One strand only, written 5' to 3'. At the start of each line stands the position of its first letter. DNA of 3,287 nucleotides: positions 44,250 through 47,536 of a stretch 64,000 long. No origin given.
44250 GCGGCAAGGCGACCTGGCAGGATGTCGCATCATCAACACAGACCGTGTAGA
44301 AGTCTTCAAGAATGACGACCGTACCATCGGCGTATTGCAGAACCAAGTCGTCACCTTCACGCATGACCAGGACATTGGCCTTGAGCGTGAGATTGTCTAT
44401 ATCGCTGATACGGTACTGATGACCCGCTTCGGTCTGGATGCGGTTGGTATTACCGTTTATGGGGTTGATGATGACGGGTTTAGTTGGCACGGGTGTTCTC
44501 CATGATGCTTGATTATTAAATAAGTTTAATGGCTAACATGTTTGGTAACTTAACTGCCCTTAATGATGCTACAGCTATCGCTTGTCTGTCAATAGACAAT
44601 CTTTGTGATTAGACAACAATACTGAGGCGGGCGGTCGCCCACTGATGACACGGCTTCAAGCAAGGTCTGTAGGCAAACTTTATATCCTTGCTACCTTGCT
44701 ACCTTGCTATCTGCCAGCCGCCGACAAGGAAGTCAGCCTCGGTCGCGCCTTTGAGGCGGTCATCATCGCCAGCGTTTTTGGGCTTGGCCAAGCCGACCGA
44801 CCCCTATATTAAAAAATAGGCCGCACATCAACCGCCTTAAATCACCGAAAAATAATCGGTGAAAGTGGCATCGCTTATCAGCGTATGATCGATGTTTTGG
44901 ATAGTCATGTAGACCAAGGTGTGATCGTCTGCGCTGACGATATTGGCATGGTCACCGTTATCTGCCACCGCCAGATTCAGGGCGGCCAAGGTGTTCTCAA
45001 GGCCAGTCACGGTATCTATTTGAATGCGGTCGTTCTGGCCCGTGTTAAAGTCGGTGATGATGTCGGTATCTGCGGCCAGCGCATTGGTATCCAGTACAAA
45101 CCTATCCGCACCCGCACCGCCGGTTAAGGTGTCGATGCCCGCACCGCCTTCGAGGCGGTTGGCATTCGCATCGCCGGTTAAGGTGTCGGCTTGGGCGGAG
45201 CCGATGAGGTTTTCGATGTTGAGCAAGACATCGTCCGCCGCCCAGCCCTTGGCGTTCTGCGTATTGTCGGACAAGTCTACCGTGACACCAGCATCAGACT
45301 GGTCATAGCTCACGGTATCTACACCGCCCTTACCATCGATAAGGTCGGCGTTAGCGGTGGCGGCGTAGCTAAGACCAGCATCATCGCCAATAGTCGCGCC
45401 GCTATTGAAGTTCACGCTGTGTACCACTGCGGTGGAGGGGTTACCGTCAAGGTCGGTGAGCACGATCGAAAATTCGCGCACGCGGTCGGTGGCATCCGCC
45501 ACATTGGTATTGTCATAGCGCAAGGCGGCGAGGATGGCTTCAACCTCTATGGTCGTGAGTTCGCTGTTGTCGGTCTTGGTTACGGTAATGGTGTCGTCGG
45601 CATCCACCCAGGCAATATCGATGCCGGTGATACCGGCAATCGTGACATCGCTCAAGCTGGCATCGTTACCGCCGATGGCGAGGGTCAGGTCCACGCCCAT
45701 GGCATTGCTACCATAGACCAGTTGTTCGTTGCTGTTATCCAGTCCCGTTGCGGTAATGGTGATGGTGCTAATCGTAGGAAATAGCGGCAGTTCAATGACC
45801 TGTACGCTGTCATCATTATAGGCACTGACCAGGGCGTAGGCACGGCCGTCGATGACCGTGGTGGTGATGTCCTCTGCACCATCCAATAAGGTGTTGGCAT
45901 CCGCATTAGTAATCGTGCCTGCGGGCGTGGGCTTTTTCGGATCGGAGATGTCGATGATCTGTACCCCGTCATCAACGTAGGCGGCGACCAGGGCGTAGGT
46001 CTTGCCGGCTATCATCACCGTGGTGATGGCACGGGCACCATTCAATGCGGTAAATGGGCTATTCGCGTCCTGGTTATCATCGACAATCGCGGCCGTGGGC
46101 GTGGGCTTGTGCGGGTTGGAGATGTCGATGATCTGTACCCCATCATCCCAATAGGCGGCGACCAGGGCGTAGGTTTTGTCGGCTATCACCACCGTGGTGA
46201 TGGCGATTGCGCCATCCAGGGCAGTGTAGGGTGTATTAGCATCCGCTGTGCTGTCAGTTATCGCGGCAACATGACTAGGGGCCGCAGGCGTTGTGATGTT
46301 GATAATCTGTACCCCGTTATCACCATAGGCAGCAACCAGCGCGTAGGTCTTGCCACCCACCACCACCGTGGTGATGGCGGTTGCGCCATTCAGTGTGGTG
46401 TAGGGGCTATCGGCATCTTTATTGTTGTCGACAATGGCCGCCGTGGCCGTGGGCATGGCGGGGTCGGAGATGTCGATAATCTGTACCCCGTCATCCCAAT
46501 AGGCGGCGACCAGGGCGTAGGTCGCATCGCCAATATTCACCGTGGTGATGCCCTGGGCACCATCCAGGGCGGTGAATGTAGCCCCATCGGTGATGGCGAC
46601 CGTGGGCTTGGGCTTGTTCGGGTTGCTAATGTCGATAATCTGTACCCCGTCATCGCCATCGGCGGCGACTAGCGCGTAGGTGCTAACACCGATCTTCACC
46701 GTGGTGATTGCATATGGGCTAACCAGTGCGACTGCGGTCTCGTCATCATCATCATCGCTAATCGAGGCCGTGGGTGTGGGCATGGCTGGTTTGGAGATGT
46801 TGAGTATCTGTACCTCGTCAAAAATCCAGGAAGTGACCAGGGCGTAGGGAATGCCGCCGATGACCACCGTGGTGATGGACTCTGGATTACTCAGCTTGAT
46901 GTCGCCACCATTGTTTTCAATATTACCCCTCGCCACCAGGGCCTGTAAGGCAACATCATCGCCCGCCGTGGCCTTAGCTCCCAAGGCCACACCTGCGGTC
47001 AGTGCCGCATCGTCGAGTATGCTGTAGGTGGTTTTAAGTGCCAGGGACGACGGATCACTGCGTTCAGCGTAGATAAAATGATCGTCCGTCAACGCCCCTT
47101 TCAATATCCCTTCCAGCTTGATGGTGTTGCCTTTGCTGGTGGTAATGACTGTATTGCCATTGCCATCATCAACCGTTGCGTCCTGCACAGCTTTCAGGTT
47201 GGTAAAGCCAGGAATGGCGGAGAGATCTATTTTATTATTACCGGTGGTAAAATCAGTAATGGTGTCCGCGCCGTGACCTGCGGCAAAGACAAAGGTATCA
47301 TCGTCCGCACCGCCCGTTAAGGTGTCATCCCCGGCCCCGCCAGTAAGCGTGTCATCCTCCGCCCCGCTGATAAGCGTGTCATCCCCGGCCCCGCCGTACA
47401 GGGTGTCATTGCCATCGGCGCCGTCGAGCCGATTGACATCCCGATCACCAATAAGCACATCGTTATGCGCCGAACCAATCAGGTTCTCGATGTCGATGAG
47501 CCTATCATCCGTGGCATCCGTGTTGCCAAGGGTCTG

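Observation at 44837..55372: Tandem paralog with conserved termini but only 2 supermodules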

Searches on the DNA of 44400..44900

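Call 36: search_rna_families(source=window, start=44400, end=44900, threshold=evalue, max_evalue=5)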
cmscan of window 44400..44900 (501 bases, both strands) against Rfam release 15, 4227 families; matches with E-value up to 5: 4.
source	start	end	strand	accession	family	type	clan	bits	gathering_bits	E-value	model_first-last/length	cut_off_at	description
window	44811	44872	-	RF00057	RyhB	Gene; sRNA;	-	15.6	55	3.5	1-67/67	no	RyhB RNA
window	44737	44770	-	RF01273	sR34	Gene; snRNA; snoRNA; CD-box;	-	14.8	40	4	1-54/54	no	Small nucleolar RNA sR34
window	44753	44771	-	RF01420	snoR113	Gene; snRNA; snoRNA; CD-box;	-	14.5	47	3.1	1-103/103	no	Small nucleolar RNA snoR113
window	44756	44770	-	RF01152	sR1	Gene; snRNA; snoRNA; CD-box;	-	10.5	45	3.7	1-57/57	no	Small nucleolar RNA sR1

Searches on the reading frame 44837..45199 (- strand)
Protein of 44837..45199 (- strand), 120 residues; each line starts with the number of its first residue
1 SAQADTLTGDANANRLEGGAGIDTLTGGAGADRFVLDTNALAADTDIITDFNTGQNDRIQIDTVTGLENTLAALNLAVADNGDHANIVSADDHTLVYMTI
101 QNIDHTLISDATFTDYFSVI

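Call 32: search_protein_families(library=ncbifam, proteins=[window:44837-45199:-], max_evalue=1)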
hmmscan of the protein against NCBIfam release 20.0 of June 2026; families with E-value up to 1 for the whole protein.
window:44837-45199:- (120 aa): 7 families
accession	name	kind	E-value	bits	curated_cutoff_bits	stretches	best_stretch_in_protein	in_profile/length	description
NF035945.1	Zn_serralysin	subfamily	9.1e-09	35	500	1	4-82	337-416/462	serralysin family metalloprotease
NF046115.1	Ca_rpt_SMc04171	equivalog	2e-08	33.8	625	1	5-89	460-547/574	SMc04171 family calcium-binding repeat protein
NF052454.1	BtaGlycanEglC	equivalog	4.2e-07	29.2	700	1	4-99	109-197/459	endo-1,3-1,4-beta-glycanase EglC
NF053766.1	ZapA_metallo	exception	9.6e-07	28.2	940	1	4-108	357-456/483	ZapA family metalloprotease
NF033943.0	RTX_toxin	subfamily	0.00019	19.7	1000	1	4-64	769-825/930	RTX family hemolysin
NF051884.1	ProteaseSapA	equivalog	0.00031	19.5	1200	1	3-51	329-375/644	protease SapA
NF050046.1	PueAB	exception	0.0054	15.2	670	1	3-105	513-610/616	polyurethane esterase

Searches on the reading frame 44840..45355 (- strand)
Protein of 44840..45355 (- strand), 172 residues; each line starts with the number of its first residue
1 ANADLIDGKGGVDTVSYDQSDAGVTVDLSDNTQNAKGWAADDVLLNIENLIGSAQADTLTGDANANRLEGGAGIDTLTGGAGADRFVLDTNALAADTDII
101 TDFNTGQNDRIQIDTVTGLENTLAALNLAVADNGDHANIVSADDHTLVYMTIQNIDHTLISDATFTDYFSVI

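Call 92: find_homologous_proteins(query=window:44840-45355:-, max_evalue=0.00001)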
Query window:44840-45355:- (172 aa): 182 proteins with E <= 0.00001 among 658 candidates; the best 120 are listed.
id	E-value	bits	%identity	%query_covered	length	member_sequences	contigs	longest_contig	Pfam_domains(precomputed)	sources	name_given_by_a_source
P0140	1.3e-42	164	46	73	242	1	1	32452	PF00353.26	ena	-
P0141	1.7e-42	163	58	81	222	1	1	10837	PF00353.26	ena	-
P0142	1.8e-36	144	61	76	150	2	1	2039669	PF00353.26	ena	-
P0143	4.0e-33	133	73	58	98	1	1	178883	-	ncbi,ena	-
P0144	1.2e-31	128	61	46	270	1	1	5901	PF08548.18,PF00353.26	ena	-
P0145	4.6e-27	113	39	69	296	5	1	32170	PF08548.18,PF00353.26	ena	-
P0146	4.8e-27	113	44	59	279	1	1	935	PF08548.18,PF00353.26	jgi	jgi:Ca2+-binding RTX toxin-like protein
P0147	2.1e-25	108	46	67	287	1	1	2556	PF00353.26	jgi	jgi:Ca2+-binding RTX toxin-like protein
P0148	3.5e-25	107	55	49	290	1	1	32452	PF00353.26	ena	-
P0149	6.4e-25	106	59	47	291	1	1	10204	PF00494.25,PF00353.26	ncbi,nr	ncbi:MAG: squalene/phytoene synthase family protein, partial [Proteobacteria bacterium]|nr:squalene/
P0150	2.8e-24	104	47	47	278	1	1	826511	PF00353.26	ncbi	-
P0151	1.7e-23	102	43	67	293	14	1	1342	PF00353.26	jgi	jgi:Ca2+-binding RTX toxin-like protein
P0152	2.4e-23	101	47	49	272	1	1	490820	PF00353.26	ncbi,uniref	ncbi:calcium-binding protein, partial [Methylobacterium sp. Leaf466]|uniref:calcium-binding protein 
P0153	3.5e-23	101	47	51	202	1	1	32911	PF00353.26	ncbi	-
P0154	4.5e-23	100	48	62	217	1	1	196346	PF00353.26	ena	-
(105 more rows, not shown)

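Call 93: find_encoding_contigs(protein=P0143, flank=10000, max_places=3)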
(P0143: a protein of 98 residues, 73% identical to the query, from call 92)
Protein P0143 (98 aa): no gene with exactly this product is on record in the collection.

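Call 94: find_encoding_contigs(protein=P0142, flank=10000, max_places=3)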
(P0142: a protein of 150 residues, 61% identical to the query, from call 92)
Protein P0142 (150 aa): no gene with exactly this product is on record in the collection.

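Call 95: find_encoding_contigs(protein=P0140, flank=10000, max_places=2)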
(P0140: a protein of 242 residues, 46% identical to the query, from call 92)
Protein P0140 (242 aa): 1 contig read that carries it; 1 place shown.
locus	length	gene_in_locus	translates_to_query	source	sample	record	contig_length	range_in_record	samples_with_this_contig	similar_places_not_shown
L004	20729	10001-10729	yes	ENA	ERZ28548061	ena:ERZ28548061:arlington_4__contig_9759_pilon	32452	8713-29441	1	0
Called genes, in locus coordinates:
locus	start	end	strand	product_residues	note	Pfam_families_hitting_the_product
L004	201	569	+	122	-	PF00353:HemolysinCabind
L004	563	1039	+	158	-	-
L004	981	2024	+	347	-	-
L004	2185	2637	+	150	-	-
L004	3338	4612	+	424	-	-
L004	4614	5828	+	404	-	PF00353:HemolysinCabind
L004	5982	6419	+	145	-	PF00353:HemolysinCabind (weak)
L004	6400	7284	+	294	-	PF00353:HemolysinCabind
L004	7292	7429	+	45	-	-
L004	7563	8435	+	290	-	PF00353:HemolysinCabind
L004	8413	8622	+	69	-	PF00353:HemolysinCabind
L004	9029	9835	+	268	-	PF00353:HemolysinCabind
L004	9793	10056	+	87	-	PF00353:HemolysinCabind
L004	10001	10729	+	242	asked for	PF00353:HemolysinCabind (weak)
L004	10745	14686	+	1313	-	PF00353:HemolysinCabind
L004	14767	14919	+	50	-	-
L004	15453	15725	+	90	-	PF00353:HemolysinCabind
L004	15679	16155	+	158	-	PF00353:HemolysinCabind (weak)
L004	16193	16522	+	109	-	-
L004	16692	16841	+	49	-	-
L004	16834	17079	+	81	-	PF00353:HemolysinCabind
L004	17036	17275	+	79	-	-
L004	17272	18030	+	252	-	PF00353:HemolysinCabind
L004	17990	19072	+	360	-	-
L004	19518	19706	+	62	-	PF00353:HemolysinCabind (weak)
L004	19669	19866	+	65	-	-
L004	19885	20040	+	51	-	-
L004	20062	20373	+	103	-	PF00353:HemolysinCabind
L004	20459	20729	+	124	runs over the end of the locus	PF00353:HemolysinCabind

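Call 96: find_encoding_contigs(protein=P0141, flank=10000, max_places=2)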
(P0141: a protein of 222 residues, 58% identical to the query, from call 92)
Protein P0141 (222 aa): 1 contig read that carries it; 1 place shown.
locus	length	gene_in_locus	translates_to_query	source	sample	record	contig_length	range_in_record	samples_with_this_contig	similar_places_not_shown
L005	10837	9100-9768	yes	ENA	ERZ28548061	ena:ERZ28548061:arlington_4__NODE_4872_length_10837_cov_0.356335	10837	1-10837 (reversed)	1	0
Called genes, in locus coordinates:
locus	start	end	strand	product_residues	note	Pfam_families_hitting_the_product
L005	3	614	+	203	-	?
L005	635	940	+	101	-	-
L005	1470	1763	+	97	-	-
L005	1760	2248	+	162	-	PF00353:HemolysinCabind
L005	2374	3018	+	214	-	PF00353:HemolysinCabind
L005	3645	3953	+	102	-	PF00353:HemolysinCabind (weak)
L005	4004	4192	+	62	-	-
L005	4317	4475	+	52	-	-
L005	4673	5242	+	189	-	-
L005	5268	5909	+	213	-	PF00353:HemolysinCabind (weak)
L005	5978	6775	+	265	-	PF00353:HemolysinCabind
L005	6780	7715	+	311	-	PF00353:HemolysinCabind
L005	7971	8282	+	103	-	-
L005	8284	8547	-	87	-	-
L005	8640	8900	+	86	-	-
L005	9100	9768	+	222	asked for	PF00353:HemolysinCabind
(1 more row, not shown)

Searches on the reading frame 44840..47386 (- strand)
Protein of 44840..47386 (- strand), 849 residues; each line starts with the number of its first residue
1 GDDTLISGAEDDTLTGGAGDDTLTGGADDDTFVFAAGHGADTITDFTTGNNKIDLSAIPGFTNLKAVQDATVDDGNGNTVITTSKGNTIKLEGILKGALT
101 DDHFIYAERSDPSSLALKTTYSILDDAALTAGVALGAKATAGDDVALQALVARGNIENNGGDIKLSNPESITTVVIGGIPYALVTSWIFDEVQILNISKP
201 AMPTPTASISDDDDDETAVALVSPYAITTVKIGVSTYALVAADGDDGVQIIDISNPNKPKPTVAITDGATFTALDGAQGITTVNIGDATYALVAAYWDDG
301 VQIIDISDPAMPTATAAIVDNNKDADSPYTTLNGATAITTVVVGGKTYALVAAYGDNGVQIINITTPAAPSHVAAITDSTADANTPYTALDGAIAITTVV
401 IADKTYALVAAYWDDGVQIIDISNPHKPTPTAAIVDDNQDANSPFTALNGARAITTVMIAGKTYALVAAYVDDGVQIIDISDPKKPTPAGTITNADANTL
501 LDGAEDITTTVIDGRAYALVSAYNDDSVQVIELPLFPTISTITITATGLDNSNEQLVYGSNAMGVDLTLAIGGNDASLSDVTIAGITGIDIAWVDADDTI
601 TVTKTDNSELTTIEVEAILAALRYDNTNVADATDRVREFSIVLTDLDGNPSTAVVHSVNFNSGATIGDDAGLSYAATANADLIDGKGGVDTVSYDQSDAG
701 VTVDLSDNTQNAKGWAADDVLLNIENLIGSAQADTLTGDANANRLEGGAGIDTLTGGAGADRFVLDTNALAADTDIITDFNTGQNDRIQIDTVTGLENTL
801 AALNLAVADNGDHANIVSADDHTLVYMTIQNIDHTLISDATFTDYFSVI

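Call 86: predict_structure(alignment_id=A6)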
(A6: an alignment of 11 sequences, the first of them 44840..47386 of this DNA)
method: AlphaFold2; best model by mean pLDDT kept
length: 849 residues; sequences in the alignment: 11
mean_pLDDT: 68.5   pTM: 0.54
mean pLDDT of the five models: 68.5, 68.3, 68.0, 66.6, 64.7
residues with pLDDT >= 90: 278; 70-90: 195; 50-70: 140; < 50: 236
segments of 3 or more residues with pLDDT < 50: 108-148, 536-538, 560-568, 611-613, 659-727, 729-734, 740-742, 750-752, 758-849
pLDDT, mean of each block of 10 residues (from residue 1): 83 86 87 84 82 79 78 89 87 87 65 33 28 32 38 69 78 91 89 88 83 58 93 95 93 93 91 95 96 96 97 94 65 94 95 94 97 89 70 96 93 96 95 91 92 88 90 94 92 81 93 82 88 62 71 61 41 67 63 73 65 52 58 60 59 51 29 24 30 31 33 31 39 49 52 48 42 30 30 32 29 25 25 25 23
secondary structure, 60 per line:
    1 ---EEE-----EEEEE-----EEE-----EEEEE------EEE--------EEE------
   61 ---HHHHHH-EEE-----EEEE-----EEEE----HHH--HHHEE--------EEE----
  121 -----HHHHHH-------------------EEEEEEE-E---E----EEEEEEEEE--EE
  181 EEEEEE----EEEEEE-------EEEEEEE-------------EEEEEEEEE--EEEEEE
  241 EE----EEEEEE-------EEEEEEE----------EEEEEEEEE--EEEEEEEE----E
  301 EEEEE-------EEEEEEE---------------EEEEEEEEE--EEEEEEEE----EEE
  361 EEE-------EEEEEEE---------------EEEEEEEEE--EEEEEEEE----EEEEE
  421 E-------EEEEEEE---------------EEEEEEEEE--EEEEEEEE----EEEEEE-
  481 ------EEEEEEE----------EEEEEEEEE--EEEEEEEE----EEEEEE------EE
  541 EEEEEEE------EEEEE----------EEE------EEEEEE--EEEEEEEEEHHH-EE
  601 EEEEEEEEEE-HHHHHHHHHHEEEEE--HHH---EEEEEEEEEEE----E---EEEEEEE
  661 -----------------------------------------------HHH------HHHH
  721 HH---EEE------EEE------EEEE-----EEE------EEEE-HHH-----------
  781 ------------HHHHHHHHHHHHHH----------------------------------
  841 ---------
elements in order (helices of 4 or more, strands of 3 or more residues): E4-6 E12-16 E22-24 E30-34 E41-43 E52-54 H64-69 E71-73 E79-82 E88-91 E114-116 H126-131 E151-157 E168-176 E179-186 E191-196 E204-210 E224-232 E235-242 E247-252 E260-266 E277-285 E288-295 E300-305 E313-319 E335-343 E346-353 E358-363 E371-377 E393-401 E404-411 E416-421 E429-435 E451-459 E462-469 E474-479 E487-493 E504-512 E515-522 E527-532 E539-547 E554-558 E569-571 E578-583 E586-594 E599-610 H612-621 E622-626 E635-645 E654-660 H717-722 E726-728 E735-737 E744-747 E753-755 E762-765 H793-806

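Call 89: fold_search(model_id=the predicted structure, library=pdb)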
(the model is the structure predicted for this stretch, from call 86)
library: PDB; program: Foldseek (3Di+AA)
matches with E <= 10: 1327; with E <= 0.001: 383
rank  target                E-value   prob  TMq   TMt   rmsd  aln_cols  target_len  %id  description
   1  8hpy_D                6.7e-17  1.00  0.33  0.53  13.8       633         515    9  Crystal structure of human LGI1-ADAM22 complex (released 2023-12-13)
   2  5y31_B                1.9e-16  1.00  0.33  0.53  15.7       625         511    9  Crystal structure of human LGI1-ADAM22 complex (released 2018-05-02)
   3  5y2z_B                2.0e-16  1.00  0.33  0.80   4.2       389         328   11  Crystal structure of human LGI1 EPTP-ADAM22 complex (released 2018-05-02)
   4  8y6b_D                4.5e-16  1.00  0.33  0.52  13.6       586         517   10  Structure of human LGI1-ADAM22 complex in space group P212121 (released 2024-02-14)
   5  8hq2_D                8.5e-16  1.00  0.33  0.53  13.4       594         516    9  Crystal structure of human ADAM22 in complex with human LGI1 mutant (released 2023-12-13)
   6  9kzc_B                1.2e-15  1.00  0.33  0.79   4.1       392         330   11  Cryo-EM structure of the LGI1 LRR-LGI1 EPTP-ADAM22 ECD complex (released 2025-06-25)
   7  5y2z_H                1.2e-15  1.00  0.32  0.77   4.6       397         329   12  Crystal structure of human LGI1 EPTP-ADAM22 complex (released 2018-05-02)
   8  9dmw_C                8.8e-11  1.00  0.32  0.75   3.8       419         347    9  CryoEM structures of yeast cytoplasmic dynein in the presence of ATP and Lis1. (released 2025-06-04)
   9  4zb4_A                1.2e-10  1.00  0.28  0.58   7.2       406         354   12  Spliceosome component (released 2016-09-14)
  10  9dkm_C                3.5e-10  1.00  0.32  0.73   4.5       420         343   10  CryoEM structures of yeast cytoplasmic dynein in the presence of ATP and Lis1. (released 2025-06-04)
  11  7vpg_G                4.6e-10  1.00  0.30  0.67   6.0       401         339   11  Crystal structure of the C-terminal tail of SARS-CoV-1 Orf6 complex with human nucleoporin pair Rae1-Nup98 (released 2022-01-19)
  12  9ejp                  4.6e-10  1.00  0.30  0.66   6.8       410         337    9  Crystal structure of WDR91 in complex with XS838489 (released 2025-02-26)
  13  8avg_B                4.6e-10  1.00  0.30  0.36  21.6       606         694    8  Cryo-EM structure of mouse Elp123 with bound SAM (released 2022-12-07)
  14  9sob_Q                5.3e-10  1.00  0.33  0.71   5.0       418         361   10  Structural Model of the Nuclear Pore Complex in Arabidopsis thaliana (released 2025-11-05)
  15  9dkh_C                5.6e-10  1.00  0.31  0.70   4.8       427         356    9  CryoEM structures of yeast cytoplasmic dynein in the presence of ATP and Lis1. (released 2025-05-28)
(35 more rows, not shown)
